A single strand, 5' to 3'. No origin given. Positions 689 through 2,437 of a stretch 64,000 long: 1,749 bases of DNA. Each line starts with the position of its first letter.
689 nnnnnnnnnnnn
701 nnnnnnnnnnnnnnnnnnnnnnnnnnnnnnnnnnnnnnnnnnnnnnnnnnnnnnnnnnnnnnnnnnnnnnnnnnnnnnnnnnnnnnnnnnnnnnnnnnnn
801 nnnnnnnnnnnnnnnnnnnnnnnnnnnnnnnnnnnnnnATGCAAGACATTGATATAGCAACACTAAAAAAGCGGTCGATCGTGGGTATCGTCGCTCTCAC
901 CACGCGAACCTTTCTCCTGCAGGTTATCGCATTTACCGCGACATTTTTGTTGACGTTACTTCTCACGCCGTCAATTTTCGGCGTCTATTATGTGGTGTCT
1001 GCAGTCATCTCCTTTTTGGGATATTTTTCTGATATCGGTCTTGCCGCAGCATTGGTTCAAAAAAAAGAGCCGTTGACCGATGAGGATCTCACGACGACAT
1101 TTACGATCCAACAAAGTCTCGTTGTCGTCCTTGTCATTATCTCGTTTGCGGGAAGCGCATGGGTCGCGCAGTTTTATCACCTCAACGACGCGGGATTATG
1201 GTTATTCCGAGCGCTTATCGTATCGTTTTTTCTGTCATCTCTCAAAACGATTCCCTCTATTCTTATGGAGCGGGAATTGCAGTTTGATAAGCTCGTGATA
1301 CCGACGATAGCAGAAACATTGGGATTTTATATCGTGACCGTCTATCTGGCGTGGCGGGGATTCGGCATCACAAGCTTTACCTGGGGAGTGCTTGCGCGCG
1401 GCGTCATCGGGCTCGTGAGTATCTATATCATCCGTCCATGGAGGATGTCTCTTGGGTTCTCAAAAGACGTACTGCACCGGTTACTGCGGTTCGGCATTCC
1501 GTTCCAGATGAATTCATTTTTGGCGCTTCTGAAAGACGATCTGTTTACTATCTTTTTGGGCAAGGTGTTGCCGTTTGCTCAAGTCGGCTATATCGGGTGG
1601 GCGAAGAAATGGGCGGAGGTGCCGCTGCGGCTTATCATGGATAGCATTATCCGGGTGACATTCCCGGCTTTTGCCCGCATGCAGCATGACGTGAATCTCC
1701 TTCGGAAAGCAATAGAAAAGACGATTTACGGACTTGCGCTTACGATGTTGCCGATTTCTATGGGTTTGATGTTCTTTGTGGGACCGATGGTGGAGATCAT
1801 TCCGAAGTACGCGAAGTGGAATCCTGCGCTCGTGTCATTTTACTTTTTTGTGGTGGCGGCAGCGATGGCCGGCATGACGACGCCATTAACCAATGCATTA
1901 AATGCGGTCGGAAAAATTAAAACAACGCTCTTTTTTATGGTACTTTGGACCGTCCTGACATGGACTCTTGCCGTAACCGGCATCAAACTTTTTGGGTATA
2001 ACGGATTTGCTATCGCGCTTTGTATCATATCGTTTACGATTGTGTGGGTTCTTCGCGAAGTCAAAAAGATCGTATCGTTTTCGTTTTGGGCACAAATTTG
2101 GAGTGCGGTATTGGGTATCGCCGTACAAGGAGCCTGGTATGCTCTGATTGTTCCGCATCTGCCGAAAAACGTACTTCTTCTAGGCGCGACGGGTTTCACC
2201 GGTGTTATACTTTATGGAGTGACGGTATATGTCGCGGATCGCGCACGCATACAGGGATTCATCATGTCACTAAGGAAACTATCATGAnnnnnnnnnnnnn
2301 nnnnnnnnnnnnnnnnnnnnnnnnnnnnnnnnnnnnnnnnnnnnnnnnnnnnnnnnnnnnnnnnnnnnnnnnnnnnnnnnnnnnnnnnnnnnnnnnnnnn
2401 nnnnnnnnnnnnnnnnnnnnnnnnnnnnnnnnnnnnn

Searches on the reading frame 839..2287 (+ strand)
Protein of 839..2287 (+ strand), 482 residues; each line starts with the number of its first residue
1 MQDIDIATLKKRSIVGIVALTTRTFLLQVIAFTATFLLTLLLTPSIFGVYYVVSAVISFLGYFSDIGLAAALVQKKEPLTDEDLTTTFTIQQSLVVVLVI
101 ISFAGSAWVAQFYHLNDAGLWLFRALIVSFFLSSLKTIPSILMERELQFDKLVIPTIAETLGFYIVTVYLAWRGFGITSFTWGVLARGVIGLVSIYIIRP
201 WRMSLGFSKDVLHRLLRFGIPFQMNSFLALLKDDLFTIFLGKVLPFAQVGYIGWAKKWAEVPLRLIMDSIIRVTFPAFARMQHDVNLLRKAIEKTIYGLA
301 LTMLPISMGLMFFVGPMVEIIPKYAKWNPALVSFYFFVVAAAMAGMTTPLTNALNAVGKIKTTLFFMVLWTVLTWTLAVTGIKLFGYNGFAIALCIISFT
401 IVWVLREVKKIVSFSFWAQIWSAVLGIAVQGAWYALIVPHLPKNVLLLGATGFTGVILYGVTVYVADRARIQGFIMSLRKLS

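Call 7: search_protein_families(library=pfam, proteins=[window:839-2287:+], max_evalue=0.001)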
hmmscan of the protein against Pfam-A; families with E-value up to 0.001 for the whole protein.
window:839-2287:+ (482 aa): 2 families
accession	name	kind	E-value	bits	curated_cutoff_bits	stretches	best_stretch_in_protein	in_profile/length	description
PF13440.11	Polysacc_synt_3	-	8.3e-54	183.2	23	1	38-321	2-283/293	Polysaccharide biosynthesis protein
PF01943.22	Polysacc_synt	-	4.7e-18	66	28.2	1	16-282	4-274/274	Polysaccharide biosynthesis protein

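Call 85: find_encoding_contigs(protein=window:839-2287:+, flank=10000, max_places=1)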
Protein window:839-2287:+ (482 aa): 4 contigs read that carry it; 1 place shown.
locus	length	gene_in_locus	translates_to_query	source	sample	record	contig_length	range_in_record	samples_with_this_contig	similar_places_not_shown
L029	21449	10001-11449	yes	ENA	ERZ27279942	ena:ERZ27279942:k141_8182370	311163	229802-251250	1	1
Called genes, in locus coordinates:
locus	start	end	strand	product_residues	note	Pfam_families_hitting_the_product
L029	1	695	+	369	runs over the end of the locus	PF00535:Glycos_transf_2, PF04138:GtrA_DPMS_TM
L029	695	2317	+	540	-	PF13231:PMT_2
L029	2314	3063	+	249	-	PF00535:Glycos_transf_2, PF10111:Glyco_tranf_2_2 (weak), PF13641:Glyco_tranf_2_3 (weak)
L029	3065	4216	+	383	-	PF26314:MptA_B_family, PF09594:GT87 (weak)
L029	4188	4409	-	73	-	PF04193:PQ-loop (weak)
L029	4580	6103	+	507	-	PF13231:PMT_2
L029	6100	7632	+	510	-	-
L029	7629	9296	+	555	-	PF10131:PTPS_related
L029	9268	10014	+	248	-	PF00535:Glycos_transf_2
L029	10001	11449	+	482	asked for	PF01943:Polysacc_synt, PF13440:Polysacc_synt_3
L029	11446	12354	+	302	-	PF00535:Glycos_transf_2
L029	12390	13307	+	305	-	PF00535:Glycos_transf_2, PF13641:Glyco_tranf_2_3, PF13632:Glyco_trans_2_3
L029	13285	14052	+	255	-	PF00535:Glycos_transf_2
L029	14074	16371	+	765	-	PF09586:YfhO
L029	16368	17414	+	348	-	PF13439:Glyco_transf_4, PF00534:Glycos_transf_1, PF13692:Glyco_trans_1_4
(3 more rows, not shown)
